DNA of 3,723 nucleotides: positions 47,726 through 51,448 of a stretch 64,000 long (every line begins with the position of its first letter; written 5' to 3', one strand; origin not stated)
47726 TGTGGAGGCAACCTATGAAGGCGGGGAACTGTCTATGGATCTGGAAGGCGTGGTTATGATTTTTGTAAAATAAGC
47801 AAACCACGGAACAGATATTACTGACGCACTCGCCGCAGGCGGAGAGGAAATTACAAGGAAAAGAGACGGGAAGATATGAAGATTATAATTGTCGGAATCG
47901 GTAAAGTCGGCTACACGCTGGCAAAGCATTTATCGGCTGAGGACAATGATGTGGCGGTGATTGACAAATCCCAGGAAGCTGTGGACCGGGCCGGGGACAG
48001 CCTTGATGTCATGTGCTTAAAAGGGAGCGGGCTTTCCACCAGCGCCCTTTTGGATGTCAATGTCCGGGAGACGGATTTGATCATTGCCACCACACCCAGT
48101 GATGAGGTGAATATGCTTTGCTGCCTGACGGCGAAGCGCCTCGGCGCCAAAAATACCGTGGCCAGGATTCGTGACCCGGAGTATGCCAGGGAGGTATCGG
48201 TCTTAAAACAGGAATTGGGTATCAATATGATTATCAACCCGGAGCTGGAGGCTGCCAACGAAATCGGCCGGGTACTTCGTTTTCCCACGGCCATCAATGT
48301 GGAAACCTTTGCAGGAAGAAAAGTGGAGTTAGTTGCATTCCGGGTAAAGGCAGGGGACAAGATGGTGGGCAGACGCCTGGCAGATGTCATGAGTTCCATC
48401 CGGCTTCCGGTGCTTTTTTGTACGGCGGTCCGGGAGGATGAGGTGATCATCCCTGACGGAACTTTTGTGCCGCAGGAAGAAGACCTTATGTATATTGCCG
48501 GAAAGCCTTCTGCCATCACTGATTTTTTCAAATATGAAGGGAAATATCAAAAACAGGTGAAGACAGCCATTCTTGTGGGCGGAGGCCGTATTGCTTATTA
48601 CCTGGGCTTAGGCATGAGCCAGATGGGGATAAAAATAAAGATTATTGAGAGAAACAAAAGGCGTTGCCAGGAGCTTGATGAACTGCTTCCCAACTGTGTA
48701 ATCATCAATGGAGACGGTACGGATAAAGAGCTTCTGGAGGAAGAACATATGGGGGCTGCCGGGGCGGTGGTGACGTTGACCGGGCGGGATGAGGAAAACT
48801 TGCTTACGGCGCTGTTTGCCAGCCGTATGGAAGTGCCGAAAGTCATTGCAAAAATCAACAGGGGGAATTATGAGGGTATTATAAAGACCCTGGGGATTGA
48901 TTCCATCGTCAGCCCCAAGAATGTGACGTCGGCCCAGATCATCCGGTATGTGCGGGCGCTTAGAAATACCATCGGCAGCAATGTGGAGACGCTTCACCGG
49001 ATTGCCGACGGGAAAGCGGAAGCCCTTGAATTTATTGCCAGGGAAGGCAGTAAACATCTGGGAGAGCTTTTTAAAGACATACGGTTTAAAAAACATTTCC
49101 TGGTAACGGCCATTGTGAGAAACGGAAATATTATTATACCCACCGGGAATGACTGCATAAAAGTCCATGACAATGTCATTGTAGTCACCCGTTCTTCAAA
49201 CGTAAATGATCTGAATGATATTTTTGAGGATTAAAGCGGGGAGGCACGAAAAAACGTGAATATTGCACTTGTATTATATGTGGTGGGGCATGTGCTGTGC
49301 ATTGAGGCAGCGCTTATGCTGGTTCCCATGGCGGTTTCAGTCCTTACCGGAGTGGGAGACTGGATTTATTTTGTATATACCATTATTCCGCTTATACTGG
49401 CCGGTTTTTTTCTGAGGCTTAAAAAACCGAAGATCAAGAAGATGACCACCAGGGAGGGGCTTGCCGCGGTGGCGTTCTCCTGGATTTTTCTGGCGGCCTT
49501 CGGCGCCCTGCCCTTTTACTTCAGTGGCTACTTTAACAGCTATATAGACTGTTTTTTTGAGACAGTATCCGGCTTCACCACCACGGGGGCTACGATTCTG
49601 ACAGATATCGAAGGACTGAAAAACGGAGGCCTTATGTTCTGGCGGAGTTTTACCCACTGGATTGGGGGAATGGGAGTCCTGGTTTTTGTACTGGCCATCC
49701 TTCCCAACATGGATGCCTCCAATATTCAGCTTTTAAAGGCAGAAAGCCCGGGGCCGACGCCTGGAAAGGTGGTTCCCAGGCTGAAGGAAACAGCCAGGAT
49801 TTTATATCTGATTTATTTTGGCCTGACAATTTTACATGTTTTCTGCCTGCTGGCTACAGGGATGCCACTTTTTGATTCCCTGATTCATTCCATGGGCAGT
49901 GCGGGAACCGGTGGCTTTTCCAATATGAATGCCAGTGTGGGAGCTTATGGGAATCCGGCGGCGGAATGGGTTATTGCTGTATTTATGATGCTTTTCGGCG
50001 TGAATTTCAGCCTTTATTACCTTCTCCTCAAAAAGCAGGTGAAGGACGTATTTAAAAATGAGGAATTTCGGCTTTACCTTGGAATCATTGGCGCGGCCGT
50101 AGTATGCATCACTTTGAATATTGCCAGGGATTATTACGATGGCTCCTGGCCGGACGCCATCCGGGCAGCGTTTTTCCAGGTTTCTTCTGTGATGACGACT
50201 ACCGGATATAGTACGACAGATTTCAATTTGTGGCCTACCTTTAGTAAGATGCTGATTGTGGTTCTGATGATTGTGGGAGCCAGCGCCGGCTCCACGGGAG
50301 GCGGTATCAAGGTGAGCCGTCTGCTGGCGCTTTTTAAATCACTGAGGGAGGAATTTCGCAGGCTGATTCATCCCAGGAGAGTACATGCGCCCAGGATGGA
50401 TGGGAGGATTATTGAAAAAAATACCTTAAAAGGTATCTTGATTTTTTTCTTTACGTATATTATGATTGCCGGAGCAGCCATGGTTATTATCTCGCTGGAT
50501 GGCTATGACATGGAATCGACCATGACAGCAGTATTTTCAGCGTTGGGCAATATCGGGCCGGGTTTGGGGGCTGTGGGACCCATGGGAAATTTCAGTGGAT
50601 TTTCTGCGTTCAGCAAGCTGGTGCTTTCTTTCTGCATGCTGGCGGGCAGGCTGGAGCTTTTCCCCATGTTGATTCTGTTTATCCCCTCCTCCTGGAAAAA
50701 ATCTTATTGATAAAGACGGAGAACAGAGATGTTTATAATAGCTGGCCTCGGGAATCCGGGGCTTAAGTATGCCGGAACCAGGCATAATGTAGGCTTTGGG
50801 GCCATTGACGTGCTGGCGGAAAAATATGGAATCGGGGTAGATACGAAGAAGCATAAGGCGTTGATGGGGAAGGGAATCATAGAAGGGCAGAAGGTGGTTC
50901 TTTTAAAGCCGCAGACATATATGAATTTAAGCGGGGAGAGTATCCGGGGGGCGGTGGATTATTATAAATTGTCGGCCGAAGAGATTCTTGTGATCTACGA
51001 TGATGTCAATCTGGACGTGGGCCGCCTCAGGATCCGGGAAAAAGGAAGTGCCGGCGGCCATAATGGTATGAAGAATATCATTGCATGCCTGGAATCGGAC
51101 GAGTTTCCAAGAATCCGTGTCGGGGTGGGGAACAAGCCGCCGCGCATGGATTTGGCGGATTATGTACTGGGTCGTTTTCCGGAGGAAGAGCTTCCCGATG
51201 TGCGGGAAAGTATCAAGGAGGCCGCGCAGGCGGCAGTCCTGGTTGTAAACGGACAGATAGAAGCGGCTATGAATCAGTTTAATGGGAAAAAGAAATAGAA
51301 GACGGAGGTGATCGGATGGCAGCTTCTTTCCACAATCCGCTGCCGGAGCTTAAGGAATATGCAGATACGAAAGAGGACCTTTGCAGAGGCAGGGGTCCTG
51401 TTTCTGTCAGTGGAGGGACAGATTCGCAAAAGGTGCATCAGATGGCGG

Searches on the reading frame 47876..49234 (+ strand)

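Call 50: search_protein_families(library=pfam, proteins=[window:47876-49234:+], max_evalue=0.00001)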
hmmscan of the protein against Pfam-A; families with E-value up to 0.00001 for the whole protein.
window:47876-49234:+ (452 aa): 5 families
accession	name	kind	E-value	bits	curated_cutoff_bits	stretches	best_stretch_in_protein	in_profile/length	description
PF02254.24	TrkA_N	-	3.2e-52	176.2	23.8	2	3-122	1-116/116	TrkA-N domain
PF02080.26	TrkA_C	-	2.3e-17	63.1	27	2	385-450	3-70/71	TrkA-C domain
PF13241.12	NAD_binding_7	-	6.4e-08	33.6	22.1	0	2-90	9-86/104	Putative NAD(P)-binding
PF03807.23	F420_oxidored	-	3.4e-06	28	21.6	0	2-51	1-46/94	NADP oxidoreductase coenzyme F420-dependent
PF01488.26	Shikimate_DH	-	9.6e-06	26.2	24.3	0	2-77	14-87/138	Shikimate / quinate 5-dehydrogenase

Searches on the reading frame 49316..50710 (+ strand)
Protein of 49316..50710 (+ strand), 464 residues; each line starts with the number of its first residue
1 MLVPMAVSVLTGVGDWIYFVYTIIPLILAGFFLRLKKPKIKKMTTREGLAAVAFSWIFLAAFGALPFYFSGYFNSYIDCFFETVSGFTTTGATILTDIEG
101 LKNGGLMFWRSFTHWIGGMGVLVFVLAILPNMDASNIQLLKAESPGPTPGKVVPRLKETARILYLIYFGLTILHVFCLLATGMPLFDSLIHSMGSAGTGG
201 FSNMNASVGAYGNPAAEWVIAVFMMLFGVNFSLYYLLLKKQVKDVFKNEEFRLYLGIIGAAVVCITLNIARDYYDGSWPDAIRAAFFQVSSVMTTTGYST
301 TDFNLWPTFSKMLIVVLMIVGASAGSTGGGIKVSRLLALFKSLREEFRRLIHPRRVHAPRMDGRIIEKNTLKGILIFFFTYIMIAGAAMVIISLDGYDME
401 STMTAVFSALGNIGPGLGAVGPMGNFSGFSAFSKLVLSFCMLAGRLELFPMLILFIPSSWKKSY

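Call 50: search_protein_families(library=pfam, proteins=[window:49316-50710:+], max_evalue=0.00001)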
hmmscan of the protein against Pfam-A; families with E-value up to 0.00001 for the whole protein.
window:49316-50710:+ (464 aa): 1 family
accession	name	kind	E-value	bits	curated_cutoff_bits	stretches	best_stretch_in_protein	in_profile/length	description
PF02386.22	TrkH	-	1.9e-65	221.7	27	1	25-459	11-499/502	Cation transport protein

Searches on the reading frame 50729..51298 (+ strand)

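Call 50: search_protein_families(library=pfam, proteins=[window:50729-51298:+], max_evalue=0.00001)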
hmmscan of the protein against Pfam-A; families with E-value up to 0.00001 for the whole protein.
window:50729-51298:+ (189 aa): 1 family
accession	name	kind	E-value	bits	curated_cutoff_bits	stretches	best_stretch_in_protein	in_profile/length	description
PF01195.25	Pept_tRNA_hydro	-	1.5e-71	240.5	27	1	3-185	1-183/183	Peptidyl-tRNA hydrolase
